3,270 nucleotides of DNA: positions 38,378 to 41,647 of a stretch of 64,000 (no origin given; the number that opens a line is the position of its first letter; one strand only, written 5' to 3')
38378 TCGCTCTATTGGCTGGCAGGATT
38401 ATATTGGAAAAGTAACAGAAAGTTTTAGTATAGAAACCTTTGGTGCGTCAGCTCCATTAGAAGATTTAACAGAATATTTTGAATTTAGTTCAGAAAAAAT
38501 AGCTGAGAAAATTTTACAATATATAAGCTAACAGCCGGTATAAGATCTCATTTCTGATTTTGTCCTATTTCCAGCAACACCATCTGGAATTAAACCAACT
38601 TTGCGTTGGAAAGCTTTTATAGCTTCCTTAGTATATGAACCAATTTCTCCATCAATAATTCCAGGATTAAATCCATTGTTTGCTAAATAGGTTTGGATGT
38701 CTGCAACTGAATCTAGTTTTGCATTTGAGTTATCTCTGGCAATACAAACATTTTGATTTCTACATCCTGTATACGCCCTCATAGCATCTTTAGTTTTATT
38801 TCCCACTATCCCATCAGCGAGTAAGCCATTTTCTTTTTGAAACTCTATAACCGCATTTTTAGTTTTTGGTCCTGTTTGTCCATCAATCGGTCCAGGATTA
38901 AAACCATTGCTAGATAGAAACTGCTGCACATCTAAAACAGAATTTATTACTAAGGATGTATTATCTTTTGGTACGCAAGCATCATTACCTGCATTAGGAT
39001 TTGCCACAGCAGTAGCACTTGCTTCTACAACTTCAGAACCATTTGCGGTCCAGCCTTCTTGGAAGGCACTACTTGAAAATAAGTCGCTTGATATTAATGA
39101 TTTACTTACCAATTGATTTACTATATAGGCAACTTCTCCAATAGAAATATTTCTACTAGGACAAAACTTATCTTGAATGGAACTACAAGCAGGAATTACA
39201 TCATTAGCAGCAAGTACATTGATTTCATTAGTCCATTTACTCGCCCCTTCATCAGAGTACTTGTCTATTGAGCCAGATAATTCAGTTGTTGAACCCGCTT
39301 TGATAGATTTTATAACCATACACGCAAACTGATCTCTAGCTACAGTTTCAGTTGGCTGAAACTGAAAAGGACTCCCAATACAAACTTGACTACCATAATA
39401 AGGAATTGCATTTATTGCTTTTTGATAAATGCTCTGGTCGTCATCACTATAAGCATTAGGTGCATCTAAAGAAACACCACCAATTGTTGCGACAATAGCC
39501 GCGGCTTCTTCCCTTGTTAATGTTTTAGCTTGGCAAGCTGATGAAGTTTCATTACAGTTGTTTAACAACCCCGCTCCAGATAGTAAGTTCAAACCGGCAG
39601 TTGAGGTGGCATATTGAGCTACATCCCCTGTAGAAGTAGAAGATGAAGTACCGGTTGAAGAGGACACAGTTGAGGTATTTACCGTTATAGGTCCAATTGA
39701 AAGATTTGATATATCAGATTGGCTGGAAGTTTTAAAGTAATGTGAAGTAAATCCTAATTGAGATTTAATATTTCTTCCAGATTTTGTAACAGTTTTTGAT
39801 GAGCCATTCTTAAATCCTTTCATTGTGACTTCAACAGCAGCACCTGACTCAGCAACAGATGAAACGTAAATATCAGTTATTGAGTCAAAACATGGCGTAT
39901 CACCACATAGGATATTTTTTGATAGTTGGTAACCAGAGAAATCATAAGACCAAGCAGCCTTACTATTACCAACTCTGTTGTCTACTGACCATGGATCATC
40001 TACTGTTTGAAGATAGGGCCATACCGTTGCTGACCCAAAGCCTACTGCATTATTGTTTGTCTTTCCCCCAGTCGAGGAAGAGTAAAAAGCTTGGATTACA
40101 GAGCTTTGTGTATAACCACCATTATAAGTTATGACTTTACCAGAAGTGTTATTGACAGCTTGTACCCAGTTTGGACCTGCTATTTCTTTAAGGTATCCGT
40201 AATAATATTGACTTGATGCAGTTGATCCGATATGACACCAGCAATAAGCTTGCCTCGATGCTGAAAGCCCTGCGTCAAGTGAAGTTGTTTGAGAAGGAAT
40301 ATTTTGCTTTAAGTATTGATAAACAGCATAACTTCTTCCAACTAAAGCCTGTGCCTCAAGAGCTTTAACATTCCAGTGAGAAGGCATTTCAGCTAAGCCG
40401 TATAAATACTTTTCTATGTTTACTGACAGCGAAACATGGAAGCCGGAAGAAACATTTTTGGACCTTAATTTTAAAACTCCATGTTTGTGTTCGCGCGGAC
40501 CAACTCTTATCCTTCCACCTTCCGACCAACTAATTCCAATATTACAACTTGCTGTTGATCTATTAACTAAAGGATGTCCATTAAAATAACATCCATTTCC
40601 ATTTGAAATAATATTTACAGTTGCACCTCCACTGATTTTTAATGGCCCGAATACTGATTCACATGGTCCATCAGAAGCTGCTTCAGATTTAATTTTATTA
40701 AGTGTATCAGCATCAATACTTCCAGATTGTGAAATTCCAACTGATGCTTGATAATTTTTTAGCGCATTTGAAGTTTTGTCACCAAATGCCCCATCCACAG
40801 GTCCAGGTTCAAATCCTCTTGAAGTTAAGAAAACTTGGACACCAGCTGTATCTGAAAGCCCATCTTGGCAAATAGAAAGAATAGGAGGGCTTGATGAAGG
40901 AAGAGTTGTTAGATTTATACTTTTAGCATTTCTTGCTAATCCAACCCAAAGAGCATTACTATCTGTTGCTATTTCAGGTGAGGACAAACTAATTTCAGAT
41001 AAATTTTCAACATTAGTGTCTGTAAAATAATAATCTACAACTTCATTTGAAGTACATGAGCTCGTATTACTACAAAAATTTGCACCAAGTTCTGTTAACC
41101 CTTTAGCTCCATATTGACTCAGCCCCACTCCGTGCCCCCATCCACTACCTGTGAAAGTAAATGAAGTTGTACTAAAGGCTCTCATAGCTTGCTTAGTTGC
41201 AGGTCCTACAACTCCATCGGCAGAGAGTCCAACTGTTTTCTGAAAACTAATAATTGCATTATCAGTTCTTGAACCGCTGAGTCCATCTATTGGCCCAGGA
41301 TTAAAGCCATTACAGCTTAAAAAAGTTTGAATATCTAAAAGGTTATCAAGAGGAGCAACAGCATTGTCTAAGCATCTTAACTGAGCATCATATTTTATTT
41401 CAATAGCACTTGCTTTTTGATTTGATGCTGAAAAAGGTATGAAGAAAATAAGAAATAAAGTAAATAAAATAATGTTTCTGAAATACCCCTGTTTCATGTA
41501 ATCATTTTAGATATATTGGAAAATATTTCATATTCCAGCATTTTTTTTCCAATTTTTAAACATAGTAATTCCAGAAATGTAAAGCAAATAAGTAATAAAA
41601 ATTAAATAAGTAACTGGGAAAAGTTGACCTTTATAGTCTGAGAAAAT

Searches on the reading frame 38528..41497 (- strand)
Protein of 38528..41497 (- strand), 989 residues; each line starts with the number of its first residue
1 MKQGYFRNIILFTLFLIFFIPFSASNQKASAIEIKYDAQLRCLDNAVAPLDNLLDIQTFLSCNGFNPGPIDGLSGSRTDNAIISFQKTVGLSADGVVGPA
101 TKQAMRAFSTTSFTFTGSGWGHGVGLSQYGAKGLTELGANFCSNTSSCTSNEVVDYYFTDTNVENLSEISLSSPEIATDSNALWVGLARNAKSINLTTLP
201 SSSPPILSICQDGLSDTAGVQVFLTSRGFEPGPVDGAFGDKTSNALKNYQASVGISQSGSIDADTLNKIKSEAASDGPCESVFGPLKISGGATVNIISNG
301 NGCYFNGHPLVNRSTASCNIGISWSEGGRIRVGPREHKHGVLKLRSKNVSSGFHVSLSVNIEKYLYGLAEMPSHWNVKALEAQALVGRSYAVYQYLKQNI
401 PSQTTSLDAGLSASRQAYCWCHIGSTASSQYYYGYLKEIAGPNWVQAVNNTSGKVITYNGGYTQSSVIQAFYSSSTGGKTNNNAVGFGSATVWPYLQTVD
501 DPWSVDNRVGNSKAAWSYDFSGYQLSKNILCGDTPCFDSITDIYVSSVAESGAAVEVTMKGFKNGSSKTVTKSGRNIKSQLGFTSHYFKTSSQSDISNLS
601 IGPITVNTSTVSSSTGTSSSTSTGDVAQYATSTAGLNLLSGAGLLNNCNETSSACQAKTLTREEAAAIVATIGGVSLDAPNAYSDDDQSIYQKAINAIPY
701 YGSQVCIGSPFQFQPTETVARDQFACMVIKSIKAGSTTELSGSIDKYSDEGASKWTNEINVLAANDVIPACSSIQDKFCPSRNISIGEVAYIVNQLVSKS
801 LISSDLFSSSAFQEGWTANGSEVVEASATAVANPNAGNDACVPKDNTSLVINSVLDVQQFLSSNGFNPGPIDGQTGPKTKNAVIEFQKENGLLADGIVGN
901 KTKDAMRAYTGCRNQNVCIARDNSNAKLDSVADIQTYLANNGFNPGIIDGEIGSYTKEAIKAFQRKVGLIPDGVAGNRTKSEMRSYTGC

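Call 63: search_protein_families(library=pfam, proteins=[window:38528-41497:-], max_evalue=0.00001)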
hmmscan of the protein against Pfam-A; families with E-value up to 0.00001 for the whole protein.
window:38528-41497:- (989 aa): 3 families
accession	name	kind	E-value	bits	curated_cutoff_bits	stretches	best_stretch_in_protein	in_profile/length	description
PF01471.23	PG_binding_1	-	4.4e-63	209.7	23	4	853-906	4-57/57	Putative peptidoglycan binding domain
PF08486.15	SpoIID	-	9.7e-13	49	23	1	355-458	7-97/97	Stage II sporulation protein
PF09374.15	PG_binding_3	-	1.6e-10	41.4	24.6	0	80-106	1-32/76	Predicted Peptidoglycan domain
